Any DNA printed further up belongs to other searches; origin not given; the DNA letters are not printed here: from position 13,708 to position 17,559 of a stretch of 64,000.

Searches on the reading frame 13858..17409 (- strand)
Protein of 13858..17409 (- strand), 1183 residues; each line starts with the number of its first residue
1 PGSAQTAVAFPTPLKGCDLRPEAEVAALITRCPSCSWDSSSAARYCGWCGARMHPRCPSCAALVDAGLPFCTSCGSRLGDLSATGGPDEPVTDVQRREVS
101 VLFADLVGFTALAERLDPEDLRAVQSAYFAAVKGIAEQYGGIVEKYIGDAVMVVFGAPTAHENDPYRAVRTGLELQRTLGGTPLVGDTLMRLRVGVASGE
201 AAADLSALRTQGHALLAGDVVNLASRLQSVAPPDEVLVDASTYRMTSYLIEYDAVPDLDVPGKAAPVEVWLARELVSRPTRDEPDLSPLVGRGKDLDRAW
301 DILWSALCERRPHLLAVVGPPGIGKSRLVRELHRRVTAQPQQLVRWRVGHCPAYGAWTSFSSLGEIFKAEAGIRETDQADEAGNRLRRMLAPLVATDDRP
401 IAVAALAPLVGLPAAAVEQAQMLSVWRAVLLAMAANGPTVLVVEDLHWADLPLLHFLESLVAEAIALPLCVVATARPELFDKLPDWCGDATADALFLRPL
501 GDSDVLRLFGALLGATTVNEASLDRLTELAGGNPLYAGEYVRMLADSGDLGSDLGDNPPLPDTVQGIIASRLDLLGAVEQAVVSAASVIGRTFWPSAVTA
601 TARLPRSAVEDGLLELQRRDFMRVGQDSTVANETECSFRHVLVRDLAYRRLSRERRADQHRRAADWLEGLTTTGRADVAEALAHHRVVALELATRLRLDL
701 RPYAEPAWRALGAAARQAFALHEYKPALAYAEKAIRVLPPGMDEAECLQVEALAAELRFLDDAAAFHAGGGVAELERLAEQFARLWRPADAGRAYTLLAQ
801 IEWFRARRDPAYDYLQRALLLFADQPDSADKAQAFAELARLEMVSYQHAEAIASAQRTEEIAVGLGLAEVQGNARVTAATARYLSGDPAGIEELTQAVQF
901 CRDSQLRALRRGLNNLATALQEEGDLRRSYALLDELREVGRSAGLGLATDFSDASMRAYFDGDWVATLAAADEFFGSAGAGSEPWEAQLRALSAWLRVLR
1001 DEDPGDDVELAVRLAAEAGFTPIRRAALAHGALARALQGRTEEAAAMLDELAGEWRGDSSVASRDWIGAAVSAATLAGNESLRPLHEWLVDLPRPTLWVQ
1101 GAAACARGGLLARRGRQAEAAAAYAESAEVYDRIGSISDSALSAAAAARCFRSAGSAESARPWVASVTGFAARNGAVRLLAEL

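Call 61: search_protein_families(library=pfam, proteins=[window:13858-17409:-], max_evalue=0.0001)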
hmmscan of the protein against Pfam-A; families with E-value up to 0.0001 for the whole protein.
window:13858-17409:- (1183 aa): 5 families
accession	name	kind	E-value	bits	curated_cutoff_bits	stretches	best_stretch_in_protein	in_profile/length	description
PF00211.25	Guanylate_cyc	-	2.3e-21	76.7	21.9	1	96-271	6-181/183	Adenylate and Guanylate cyclase catalytic domain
PF13191.12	AAA_16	-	1.7e-19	71.4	32.6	1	288-472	1-167/167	AAA ATPase domain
PF12773.13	DZR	-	2.8e-08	34.2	27.3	1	32-75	1-45/45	Double zinc ribbon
PF13248.11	Zn_ribbon_3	-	1.1e-06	28.3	27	1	56-78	4-26/26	zinc-ribbon domain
PF13401.12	AAA_22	-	5.9e-06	27.1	27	1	312-474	5-123/130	AAA domain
